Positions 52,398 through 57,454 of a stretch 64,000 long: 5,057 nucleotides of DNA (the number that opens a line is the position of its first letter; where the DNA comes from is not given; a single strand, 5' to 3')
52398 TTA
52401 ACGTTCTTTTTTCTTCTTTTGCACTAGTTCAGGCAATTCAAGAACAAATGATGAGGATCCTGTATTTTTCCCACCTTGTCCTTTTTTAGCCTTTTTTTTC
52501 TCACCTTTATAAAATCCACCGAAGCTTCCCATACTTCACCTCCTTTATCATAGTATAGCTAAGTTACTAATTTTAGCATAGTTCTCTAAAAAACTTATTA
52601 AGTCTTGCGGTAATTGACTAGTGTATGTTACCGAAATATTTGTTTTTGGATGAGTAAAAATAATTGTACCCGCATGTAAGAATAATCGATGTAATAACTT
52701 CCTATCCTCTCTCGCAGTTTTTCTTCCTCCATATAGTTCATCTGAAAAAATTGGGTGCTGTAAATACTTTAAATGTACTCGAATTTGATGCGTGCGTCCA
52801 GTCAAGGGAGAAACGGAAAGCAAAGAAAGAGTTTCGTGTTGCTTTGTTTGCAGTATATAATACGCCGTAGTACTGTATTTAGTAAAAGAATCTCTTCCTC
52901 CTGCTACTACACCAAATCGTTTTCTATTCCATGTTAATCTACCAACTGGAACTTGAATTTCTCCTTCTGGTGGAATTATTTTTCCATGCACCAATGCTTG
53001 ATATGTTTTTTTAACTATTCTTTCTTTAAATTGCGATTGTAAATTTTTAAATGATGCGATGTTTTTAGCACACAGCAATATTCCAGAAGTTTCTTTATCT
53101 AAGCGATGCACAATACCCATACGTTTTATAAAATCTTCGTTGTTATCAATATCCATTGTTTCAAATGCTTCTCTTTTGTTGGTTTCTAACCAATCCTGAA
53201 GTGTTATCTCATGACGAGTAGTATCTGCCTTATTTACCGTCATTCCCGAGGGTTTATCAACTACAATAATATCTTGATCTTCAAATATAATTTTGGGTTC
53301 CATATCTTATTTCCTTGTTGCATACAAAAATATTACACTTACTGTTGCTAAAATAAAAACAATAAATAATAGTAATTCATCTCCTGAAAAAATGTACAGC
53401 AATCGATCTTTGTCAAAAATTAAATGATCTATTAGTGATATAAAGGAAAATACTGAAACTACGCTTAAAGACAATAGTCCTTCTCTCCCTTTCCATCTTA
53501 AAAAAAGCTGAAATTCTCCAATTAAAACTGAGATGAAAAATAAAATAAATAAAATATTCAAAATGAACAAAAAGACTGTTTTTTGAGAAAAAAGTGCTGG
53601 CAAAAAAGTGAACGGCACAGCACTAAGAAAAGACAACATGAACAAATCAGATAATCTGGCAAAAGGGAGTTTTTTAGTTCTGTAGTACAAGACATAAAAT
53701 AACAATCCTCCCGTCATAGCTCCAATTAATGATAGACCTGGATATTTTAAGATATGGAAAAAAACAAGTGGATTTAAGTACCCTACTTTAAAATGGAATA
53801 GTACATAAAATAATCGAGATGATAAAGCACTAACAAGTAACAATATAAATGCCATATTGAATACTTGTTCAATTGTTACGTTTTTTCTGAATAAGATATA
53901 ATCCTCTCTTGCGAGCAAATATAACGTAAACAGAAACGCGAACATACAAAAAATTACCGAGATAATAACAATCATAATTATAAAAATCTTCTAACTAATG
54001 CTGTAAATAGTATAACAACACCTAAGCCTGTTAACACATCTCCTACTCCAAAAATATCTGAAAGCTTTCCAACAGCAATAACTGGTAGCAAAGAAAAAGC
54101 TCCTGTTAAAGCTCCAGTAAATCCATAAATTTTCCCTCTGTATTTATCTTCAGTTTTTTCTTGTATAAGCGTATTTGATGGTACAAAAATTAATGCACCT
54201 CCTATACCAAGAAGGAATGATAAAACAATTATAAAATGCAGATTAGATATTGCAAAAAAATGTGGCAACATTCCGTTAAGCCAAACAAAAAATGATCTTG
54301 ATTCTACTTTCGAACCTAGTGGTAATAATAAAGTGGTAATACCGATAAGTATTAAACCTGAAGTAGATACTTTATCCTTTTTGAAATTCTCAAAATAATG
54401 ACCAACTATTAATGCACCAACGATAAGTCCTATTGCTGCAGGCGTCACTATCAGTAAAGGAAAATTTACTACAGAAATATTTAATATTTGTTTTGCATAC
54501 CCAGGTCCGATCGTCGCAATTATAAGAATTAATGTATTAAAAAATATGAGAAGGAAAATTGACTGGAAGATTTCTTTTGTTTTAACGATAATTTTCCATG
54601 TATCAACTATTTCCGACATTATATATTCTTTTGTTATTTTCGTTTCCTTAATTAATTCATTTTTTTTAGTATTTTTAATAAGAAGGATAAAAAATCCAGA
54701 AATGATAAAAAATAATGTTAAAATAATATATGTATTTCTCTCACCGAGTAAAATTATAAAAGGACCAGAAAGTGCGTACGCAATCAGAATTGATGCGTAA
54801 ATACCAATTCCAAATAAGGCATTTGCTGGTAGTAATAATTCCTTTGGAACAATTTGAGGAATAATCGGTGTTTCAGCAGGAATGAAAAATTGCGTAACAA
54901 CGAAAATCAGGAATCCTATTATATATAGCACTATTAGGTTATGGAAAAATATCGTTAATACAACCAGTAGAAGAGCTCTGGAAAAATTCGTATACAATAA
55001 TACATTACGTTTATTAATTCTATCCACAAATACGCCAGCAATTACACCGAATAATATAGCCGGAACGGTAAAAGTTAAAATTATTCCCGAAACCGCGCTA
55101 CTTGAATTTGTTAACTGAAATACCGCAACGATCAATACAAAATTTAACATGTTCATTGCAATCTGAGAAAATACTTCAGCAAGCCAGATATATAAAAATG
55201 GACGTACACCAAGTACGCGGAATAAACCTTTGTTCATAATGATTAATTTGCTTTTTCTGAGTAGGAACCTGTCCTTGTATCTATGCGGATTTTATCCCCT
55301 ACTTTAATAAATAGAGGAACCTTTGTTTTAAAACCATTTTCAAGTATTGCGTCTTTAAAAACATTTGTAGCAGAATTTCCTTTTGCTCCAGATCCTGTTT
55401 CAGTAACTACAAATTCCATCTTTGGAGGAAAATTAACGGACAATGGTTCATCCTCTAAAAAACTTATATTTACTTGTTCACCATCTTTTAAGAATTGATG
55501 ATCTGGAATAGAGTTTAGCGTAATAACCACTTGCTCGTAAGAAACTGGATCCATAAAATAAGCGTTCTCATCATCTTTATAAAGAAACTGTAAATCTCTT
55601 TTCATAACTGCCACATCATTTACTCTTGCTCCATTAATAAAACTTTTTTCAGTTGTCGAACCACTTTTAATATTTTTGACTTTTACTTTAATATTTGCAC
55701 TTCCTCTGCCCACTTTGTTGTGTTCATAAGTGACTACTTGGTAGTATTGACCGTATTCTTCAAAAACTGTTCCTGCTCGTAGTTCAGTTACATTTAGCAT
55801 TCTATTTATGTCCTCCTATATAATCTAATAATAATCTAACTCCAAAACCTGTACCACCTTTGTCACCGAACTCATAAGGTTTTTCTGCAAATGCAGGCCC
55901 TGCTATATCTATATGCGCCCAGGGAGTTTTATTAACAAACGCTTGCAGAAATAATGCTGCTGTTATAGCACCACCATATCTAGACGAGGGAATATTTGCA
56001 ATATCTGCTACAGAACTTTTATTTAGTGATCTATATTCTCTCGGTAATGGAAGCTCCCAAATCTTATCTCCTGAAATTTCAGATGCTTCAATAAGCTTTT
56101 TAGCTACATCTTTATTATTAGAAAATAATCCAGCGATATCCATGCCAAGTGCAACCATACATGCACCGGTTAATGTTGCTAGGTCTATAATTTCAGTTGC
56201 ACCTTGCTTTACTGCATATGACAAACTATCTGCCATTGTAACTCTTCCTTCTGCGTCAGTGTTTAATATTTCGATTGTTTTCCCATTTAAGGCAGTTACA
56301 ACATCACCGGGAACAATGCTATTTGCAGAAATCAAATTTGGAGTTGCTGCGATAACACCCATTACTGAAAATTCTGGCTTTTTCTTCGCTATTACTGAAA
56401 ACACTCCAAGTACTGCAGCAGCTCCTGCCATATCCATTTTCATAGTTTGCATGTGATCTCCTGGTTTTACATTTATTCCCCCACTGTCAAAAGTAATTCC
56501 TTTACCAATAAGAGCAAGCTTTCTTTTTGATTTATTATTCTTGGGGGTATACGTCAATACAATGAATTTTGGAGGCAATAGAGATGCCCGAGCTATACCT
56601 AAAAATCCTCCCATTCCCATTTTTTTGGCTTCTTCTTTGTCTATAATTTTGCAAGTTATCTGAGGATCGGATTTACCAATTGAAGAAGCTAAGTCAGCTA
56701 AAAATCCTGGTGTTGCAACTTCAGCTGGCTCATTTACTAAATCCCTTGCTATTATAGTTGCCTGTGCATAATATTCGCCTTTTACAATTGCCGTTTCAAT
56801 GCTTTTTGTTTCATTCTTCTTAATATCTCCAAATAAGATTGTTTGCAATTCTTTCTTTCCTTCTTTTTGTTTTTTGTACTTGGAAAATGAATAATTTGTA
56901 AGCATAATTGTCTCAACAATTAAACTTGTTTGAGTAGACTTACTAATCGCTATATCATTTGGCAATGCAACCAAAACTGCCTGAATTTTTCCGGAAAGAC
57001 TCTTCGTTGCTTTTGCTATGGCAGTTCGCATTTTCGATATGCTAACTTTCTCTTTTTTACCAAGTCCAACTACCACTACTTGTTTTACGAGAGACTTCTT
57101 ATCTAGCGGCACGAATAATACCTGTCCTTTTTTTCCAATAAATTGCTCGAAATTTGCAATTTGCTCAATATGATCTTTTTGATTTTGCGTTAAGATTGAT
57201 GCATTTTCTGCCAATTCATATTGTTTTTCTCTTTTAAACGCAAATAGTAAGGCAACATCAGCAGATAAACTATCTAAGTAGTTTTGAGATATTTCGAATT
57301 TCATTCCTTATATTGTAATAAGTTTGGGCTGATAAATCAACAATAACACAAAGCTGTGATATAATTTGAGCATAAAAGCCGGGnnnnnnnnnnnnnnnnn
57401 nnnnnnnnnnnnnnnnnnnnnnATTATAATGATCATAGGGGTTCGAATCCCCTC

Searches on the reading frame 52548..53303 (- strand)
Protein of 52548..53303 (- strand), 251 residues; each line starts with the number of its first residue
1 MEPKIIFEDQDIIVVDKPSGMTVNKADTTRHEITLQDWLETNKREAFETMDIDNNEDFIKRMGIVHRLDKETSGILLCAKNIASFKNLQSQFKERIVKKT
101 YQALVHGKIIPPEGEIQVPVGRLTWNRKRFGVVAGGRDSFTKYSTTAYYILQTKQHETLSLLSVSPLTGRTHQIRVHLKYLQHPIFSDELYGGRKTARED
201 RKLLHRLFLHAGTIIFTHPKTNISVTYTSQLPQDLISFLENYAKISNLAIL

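Call 13: search_protein_families(library=ncbifam, proteins=[window:52548-53303:-], max_evalue=0.00001)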
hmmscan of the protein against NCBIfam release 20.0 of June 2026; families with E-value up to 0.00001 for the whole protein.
window:52548-53303:- (251 aa): 6 families
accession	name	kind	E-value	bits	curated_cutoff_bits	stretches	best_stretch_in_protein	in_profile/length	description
TIGR00005.1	rluA_subfam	subfamily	6.7e-65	219.3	192.7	1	4-242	74-297/298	RluA family pseudouridine synthase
NF008385.0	PRK11180.1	equivalog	7.4e-38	130.7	351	1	4-241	85-311/325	23S rRNA pseudouridine(1911/1915/1917) synthase RluD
NF008249.0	PRK11025.1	equivalog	1.6e-36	125.8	378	1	3-240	93-311/317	23S rRNA pseudouridine(955/2504/2580) synthase RluC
NF008321.0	PRK11112.1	equivalog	1.6e-31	109.5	328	1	4-242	3-234/257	tRNA pseudouridine(65) synthase TruC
NF007543.0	PRK10158.1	equivalog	1.3e-28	100.2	286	1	5-229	16-215/219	bifunctional tRNA pseudouridine(32) synthase/23S rRNA pseudouridine(746) synthase RluA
TIGR01621.1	RluA-like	hypoth_equivalog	1.2e-24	86.7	222.3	1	4-228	3-195/217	TIGR01621 family pseudouridine synthase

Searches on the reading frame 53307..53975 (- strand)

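Call 13: search_protein_families(library=ncbifam, proteins=[window:53307-53975:-], max_evalue=0.00001)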
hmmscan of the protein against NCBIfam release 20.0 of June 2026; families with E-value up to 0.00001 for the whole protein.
window:53307-53975:- (222 aa): 2 families
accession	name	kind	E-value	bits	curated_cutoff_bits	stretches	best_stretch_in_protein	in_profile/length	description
TIGR00544.1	lgt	equivalog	7.2e-07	28.9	118.9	1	9-117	32-135/280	prolipoprotein diacylglyceryl transferase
NF000784.0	PRK00052.4-5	subfamily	4.2e-06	26.1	409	1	27-113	34-119/298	prolipoprotein diacylglyceryl transferase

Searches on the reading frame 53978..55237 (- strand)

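Call 9: search_protein_families(library=pfam, proteins=[window:53978-55237:-], max_evalue=0.001)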
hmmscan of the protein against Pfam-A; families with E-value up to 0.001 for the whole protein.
window:53978-55237:- (419 aa): 2 families
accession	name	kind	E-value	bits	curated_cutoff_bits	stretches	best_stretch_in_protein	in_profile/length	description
PF07690.21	MFS_1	-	6.3e-30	104.7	33.4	2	17-319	1-299/347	Major Facilitator Superfamily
PF05977.19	MFS_3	-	1.7e-12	47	27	1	14-311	12-307/524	Transmembrane secretion effector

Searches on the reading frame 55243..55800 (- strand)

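Call 13: search_protein_families(library=ncbifam, proteins=[window:55243-55800:-], max_evalue=0.00001)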
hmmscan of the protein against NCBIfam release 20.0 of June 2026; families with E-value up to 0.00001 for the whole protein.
window:55243-55800:- (185 aa): 6 families
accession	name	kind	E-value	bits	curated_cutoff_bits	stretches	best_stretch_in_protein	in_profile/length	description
NF001810.0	PRK00529.1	subfamily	8.4e-59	198.3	161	1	1-184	2-186/187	elongation factor P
TIGR00038.1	efp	equivalog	2.5e-58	196.8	185.8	1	3-184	2-184/184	elongation factor P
NF009090.0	PRK12426.1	equivalog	6.7e-31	107.3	226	1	5-181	5-182/185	elongation factor P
NF011175.0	PRK14578.1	equivalog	8.1e-28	97.1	301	1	32-181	33-184/187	elongation factor P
NF003392.1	PRK04542.1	equivalog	8.9e-28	97.5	216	1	5-184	4-187/187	elongation factor P-like protein EfpL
TIGR02178.1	yeiP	equivalog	1.5e-23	83.9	264.05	1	5-184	3-186/186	elongation factor P-like protein YeiP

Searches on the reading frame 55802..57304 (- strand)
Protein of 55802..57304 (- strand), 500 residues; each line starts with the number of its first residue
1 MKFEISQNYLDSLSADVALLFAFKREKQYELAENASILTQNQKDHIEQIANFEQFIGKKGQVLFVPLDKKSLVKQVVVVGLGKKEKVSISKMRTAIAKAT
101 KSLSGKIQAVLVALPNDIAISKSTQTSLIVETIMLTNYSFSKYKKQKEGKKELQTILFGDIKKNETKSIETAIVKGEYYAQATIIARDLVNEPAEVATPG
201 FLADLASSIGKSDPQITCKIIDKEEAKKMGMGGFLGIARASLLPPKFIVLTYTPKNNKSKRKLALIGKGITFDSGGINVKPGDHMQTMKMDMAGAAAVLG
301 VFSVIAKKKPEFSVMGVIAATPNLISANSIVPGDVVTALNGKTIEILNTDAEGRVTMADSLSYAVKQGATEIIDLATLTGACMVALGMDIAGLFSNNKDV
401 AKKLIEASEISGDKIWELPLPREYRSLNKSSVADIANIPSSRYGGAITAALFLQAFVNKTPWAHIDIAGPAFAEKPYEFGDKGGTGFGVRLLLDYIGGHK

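Call 9: search_protein_families(library=pfam, proteins=[window:55802-57304:-], max_evalue=0.001)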
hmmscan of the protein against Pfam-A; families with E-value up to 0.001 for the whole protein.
window:55802-57304:- (500 aa): 2 families
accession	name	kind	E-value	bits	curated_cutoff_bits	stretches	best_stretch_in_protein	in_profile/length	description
PF00883.26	Peptidase_M17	-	1.7e-117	392.6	25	1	185-492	2-309/310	Cytosol aminopeptidase family, catalytic domain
PF02789.23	Peptidase_M17_N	-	6.9e-21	75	23.4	1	28-147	7-129/129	Cytosol aminopeptidase family, N-terminal domain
